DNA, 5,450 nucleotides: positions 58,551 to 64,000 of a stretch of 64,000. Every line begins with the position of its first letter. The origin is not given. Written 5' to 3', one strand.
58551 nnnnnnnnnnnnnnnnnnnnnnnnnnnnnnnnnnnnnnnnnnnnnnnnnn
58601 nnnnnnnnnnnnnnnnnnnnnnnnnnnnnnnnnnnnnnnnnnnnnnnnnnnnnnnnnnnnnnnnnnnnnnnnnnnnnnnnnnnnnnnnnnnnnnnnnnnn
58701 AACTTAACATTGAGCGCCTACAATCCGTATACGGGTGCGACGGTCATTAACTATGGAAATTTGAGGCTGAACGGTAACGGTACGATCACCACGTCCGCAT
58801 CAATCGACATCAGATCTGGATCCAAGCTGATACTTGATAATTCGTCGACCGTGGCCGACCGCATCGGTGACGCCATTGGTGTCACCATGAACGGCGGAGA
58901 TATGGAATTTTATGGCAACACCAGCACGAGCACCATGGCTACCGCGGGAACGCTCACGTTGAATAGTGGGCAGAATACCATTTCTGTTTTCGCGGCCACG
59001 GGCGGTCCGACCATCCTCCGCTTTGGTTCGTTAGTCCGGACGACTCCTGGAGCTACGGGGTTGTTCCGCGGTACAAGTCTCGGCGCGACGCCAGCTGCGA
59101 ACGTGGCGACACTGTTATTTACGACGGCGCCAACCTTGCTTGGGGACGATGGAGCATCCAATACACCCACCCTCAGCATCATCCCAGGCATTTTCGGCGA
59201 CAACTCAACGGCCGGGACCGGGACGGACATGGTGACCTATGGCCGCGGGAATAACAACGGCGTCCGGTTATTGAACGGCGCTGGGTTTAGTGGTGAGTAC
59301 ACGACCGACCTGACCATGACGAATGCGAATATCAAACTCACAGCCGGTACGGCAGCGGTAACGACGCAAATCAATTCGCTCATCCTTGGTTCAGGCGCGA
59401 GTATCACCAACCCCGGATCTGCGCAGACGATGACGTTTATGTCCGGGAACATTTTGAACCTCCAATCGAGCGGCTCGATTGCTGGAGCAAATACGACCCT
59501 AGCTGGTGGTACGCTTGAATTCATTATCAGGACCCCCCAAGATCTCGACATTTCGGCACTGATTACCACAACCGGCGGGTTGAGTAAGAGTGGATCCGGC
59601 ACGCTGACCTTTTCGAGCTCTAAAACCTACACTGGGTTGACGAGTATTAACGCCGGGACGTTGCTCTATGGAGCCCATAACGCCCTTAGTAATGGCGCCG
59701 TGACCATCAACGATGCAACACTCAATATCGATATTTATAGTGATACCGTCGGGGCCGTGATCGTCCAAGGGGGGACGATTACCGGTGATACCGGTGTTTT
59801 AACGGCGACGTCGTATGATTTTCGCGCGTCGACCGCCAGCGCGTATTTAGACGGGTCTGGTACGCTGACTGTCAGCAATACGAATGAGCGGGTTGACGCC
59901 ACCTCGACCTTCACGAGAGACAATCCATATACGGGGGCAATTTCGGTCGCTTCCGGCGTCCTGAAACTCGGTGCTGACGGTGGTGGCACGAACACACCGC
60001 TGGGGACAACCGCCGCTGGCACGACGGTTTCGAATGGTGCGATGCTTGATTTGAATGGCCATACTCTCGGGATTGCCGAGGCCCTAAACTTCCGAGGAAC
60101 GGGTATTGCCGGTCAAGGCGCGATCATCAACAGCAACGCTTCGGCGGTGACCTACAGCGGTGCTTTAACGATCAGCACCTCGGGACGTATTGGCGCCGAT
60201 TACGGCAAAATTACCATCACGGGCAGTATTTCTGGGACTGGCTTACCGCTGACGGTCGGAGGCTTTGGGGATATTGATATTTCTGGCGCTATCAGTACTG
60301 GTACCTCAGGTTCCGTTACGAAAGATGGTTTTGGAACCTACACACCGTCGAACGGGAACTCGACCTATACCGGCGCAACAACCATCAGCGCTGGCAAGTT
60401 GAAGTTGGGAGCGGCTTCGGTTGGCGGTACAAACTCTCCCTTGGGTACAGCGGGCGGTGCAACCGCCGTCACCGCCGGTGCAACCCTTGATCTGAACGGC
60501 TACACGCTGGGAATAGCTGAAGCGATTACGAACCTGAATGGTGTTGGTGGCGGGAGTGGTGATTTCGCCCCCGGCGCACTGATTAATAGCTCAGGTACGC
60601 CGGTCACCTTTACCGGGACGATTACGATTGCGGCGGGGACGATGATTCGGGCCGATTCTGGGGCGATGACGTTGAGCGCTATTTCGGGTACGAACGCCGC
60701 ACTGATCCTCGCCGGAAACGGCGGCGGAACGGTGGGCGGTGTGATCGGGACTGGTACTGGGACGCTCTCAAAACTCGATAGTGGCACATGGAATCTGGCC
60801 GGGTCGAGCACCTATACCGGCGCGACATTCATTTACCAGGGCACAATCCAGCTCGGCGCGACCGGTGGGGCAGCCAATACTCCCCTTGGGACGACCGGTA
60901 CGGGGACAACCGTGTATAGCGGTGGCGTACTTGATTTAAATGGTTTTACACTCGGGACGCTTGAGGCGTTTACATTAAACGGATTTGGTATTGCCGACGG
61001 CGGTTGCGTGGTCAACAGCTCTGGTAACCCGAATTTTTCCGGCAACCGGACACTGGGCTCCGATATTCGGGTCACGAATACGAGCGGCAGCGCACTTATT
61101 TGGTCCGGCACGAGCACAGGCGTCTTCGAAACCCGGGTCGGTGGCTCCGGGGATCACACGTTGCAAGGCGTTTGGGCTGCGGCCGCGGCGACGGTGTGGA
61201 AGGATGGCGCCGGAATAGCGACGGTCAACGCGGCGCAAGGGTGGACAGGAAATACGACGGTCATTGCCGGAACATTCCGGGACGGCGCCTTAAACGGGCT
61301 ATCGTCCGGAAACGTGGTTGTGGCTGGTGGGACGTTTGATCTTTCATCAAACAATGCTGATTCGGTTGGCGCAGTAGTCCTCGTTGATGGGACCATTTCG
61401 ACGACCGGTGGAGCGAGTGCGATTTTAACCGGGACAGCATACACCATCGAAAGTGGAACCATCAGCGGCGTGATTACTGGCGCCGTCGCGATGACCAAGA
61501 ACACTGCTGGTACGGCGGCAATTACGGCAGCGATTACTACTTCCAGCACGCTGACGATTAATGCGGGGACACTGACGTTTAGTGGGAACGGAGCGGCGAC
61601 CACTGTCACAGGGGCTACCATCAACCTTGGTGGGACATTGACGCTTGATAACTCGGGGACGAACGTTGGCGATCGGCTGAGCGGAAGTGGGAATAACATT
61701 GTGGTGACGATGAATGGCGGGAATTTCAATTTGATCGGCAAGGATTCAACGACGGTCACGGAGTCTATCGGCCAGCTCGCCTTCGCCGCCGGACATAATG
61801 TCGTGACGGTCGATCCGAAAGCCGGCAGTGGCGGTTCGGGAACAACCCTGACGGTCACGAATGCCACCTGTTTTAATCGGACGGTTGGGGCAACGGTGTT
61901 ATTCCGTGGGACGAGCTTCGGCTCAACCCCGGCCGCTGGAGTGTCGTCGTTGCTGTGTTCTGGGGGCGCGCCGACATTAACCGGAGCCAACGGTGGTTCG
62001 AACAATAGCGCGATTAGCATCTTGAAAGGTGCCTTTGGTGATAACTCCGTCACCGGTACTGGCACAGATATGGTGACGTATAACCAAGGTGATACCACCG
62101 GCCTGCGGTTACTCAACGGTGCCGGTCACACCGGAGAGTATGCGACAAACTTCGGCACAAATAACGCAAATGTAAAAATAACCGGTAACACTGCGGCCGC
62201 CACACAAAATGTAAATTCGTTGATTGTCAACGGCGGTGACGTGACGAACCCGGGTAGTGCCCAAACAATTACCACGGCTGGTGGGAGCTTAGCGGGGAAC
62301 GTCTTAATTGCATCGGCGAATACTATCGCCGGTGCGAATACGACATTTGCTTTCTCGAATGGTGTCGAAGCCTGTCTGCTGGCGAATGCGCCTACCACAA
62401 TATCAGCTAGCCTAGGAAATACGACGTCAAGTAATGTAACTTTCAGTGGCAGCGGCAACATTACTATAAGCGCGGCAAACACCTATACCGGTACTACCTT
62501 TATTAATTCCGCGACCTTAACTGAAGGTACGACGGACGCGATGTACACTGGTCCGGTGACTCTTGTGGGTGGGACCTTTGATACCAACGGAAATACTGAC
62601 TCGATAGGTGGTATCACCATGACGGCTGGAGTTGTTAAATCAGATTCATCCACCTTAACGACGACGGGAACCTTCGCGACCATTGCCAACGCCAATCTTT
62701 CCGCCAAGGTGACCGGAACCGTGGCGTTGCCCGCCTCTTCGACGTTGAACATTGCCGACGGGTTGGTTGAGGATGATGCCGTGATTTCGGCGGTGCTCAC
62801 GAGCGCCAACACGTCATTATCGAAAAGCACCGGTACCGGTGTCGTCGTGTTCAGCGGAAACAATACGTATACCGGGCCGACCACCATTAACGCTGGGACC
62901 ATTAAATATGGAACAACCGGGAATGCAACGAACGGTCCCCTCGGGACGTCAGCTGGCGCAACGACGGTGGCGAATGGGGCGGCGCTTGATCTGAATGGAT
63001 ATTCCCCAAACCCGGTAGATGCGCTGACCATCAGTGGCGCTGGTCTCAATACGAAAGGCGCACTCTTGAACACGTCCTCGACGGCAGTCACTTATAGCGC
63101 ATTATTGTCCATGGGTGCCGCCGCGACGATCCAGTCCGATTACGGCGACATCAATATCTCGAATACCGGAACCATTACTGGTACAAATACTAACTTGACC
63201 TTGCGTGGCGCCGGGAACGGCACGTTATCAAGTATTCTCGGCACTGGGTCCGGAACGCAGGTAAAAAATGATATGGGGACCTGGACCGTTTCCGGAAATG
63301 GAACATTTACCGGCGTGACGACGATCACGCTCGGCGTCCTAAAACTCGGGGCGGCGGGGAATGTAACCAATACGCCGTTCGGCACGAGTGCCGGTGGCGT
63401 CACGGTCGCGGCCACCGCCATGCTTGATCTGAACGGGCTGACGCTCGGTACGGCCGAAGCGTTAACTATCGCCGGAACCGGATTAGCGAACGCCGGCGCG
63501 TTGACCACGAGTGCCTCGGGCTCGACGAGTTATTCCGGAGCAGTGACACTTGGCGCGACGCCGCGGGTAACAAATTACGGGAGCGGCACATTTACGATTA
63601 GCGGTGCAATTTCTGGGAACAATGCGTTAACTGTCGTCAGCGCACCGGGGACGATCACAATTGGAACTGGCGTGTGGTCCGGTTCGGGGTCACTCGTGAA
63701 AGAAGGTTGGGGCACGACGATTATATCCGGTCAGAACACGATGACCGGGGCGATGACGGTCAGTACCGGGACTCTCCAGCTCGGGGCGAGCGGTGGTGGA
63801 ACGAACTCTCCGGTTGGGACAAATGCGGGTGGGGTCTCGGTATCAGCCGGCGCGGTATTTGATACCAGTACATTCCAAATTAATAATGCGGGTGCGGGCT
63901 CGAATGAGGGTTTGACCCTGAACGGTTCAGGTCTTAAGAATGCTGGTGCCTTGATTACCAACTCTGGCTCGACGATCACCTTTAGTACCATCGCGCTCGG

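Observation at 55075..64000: Giant (>2,950 aa, 3'-truncated) PATR-repeat surface protein whose reading frame begins with an excisionase/MerR-type HTH; invisible in the ORF track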

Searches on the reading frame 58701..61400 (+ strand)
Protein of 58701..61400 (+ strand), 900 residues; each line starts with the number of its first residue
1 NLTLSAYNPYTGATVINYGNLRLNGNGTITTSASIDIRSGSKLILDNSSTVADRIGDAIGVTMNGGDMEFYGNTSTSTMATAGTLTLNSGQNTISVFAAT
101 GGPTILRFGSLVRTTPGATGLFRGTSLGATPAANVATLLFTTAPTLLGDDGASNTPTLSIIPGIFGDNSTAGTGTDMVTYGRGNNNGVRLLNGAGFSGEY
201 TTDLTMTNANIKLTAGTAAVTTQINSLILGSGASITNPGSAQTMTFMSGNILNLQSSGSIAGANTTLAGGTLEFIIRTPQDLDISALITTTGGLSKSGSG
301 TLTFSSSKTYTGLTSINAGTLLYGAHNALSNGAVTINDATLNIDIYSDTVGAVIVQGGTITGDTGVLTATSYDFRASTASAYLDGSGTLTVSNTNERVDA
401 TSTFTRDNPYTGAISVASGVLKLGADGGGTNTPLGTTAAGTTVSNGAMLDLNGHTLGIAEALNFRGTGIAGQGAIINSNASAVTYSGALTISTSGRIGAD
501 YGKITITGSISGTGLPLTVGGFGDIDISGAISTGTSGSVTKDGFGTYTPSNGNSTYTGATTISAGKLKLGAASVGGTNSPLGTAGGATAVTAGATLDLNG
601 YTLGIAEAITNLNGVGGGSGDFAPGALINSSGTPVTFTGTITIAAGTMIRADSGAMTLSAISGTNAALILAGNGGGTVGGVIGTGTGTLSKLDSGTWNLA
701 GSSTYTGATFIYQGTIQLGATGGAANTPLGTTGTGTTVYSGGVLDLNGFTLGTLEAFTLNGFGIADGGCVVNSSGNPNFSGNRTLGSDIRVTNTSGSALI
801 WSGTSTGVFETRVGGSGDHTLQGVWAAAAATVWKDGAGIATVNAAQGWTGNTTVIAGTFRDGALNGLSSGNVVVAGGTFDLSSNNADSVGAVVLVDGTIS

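Call 4: search_protein_families(library=pfam, proteins=[window:58701-61400:+], max_evalue=0.01)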
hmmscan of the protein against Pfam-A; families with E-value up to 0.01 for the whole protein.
window:58701-61400:+ (900 aa): 1 family
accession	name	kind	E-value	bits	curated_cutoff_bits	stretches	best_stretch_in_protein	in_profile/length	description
PF12951.13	PATR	-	4.5e-14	52.6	27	3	294-321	1-28/30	Passenger-associated-transport-repeat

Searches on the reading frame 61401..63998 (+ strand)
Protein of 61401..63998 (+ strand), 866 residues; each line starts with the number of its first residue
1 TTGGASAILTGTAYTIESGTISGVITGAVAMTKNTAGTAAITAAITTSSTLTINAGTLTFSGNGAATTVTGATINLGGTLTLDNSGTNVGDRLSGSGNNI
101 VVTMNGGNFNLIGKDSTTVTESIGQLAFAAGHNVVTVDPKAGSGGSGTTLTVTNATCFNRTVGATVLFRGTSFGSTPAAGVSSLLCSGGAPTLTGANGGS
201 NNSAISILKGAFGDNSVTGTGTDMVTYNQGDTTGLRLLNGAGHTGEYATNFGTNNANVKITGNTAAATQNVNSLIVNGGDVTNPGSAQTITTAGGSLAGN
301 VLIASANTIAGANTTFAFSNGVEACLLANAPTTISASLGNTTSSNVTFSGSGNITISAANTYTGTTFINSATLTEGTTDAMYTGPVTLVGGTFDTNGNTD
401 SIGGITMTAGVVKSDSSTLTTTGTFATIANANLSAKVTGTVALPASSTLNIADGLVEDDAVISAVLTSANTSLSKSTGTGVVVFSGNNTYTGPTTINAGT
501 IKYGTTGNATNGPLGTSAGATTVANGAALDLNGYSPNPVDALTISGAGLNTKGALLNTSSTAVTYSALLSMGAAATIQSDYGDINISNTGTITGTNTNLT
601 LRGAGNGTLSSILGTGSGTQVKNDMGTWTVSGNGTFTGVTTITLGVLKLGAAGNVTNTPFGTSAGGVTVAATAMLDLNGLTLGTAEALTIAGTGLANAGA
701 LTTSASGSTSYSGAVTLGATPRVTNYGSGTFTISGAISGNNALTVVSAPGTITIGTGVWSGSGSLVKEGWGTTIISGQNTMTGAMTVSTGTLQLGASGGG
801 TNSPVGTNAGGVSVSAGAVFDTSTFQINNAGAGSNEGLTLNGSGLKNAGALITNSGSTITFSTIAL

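Call 4: search_protein_families(library=pfam, proteins=[window:61401-63998:+], max_evalue=0.01)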
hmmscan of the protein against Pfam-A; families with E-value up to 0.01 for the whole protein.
window:61401-63998:+ (866 aa): 1 family
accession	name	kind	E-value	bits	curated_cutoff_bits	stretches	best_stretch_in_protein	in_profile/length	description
PF12951.13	PATR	-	2e-13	50.6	27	4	477-501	4-28/30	Passenger-associated-transport-repeat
